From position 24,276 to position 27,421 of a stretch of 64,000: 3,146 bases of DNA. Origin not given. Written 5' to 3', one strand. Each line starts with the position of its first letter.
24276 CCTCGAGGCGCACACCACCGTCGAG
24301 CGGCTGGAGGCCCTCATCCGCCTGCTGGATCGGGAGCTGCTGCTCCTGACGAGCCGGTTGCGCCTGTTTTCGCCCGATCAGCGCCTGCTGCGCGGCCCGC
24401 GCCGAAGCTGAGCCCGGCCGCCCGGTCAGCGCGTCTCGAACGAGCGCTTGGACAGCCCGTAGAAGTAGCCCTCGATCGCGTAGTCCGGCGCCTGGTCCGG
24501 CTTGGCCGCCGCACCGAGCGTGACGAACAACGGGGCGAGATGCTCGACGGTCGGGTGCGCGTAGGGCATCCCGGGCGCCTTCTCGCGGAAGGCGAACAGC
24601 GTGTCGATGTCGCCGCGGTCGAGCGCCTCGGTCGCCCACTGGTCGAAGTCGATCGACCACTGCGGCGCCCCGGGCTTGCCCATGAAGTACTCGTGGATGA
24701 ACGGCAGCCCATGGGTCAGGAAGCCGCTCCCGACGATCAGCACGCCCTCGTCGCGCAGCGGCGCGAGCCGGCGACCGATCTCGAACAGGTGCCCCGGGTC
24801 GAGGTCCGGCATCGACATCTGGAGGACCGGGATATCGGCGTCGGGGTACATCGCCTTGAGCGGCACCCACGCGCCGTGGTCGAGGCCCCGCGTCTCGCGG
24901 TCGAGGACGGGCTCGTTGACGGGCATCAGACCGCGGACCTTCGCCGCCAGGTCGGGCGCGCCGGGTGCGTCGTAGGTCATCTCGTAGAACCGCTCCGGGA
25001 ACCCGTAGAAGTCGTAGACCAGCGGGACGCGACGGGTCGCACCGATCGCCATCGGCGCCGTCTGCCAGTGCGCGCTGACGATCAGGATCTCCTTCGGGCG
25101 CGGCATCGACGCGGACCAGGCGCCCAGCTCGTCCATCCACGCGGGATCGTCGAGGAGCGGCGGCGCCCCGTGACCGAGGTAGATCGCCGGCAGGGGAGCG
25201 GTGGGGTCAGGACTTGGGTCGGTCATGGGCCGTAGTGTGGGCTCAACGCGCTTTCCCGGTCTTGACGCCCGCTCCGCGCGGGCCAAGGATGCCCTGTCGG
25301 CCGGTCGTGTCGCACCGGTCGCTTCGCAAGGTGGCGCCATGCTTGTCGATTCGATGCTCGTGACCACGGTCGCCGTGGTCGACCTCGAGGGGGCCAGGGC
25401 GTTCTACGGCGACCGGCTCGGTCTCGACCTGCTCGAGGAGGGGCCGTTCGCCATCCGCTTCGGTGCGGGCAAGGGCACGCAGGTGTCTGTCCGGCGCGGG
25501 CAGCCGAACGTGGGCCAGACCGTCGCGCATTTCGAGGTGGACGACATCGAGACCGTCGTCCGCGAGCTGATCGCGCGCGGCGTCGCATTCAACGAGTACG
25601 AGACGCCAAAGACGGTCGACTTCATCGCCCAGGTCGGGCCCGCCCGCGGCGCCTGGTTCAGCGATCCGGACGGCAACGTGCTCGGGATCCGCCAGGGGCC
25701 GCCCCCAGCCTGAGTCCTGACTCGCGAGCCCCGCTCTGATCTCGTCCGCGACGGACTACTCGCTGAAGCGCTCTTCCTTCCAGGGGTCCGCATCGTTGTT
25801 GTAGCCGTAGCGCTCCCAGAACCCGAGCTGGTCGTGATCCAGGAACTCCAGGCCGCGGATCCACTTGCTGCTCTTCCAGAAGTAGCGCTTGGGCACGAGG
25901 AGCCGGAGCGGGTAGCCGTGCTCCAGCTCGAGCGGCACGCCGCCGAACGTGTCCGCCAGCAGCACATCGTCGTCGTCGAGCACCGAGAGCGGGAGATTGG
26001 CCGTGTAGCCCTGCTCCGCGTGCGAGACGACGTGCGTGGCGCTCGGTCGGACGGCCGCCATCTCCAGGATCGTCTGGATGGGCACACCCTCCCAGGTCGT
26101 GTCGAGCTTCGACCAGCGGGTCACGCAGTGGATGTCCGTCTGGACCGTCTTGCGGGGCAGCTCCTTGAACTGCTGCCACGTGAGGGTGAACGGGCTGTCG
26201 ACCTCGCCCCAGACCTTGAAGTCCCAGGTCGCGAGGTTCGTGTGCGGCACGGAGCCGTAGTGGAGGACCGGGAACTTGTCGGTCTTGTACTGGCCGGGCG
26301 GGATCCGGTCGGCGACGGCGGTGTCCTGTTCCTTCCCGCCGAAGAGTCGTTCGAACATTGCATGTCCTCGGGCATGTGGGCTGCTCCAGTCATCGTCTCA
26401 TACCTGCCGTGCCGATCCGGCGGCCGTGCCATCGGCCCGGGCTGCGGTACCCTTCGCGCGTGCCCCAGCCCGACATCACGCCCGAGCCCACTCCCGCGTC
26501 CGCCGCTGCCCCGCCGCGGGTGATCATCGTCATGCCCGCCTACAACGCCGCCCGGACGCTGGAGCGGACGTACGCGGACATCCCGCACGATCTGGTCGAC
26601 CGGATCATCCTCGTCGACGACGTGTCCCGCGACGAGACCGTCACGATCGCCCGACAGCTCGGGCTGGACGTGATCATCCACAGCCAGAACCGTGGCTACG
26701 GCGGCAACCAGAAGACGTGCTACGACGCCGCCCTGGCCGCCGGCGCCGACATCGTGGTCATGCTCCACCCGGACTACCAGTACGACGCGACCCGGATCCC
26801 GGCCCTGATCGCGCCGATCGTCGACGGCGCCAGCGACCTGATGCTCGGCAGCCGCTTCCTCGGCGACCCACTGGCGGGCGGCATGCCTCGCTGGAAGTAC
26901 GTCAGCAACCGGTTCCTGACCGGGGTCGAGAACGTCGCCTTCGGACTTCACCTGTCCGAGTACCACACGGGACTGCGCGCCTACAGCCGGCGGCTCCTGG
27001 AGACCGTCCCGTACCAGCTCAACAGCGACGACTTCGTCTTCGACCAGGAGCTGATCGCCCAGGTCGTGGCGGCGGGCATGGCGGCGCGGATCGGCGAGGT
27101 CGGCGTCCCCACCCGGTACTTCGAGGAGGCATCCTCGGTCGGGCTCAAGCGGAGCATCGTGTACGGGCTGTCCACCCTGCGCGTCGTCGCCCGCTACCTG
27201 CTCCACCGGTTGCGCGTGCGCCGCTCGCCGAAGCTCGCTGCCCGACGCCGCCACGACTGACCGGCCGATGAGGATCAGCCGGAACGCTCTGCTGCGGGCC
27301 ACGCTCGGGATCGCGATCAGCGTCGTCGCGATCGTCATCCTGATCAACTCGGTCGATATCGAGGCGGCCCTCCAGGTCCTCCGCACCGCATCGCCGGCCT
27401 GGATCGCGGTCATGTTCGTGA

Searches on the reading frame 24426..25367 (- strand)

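Call 9: search_protein_families(library=pfam, proteins=[window:24426-25367:-], max_evalue=0.01)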
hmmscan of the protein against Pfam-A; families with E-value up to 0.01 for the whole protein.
window:24426-25367:- (313 aa): 1 family
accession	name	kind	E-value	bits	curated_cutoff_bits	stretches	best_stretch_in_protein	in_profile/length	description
PF02900.23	LigB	-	1.3e-29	103.6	26.3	1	80-289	33-246/269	Catalytic LigB subunit of aromatic ring-opening dioxygenase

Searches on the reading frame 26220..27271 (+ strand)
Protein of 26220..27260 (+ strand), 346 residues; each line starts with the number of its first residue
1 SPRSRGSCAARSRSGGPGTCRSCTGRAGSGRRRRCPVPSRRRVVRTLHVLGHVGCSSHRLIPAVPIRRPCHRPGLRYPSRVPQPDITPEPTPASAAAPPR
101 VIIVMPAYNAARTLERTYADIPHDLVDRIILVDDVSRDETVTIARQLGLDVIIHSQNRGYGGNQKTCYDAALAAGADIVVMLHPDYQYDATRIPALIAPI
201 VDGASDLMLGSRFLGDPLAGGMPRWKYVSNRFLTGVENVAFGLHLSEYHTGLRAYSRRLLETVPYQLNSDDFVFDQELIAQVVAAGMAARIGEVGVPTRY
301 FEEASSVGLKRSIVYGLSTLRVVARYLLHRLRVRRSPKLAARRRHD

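Call 9: search_protein_families(library=pfam, proteins=[window:26276-27271:+], max_evalue=0.01)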
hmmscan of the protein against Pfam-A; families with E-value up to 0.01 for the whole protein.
window:26276-27271:+ (331 aa): 0 families

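Call 23: search_protein_families(library=pfam, proteins=[window:26220-27260:+], max_evalue=0.0001)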
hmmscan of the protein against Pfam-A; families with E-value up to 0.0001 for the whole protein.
window:26220-27260:+ (346 aa): 1 family
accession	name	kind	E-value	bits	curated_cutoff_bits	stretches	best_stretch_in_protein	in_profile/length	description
PF00535.33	Glycos_transf_2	-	1.2e-17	64.8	23.3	1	103-262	2-166/168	Glycosyl transferase family 2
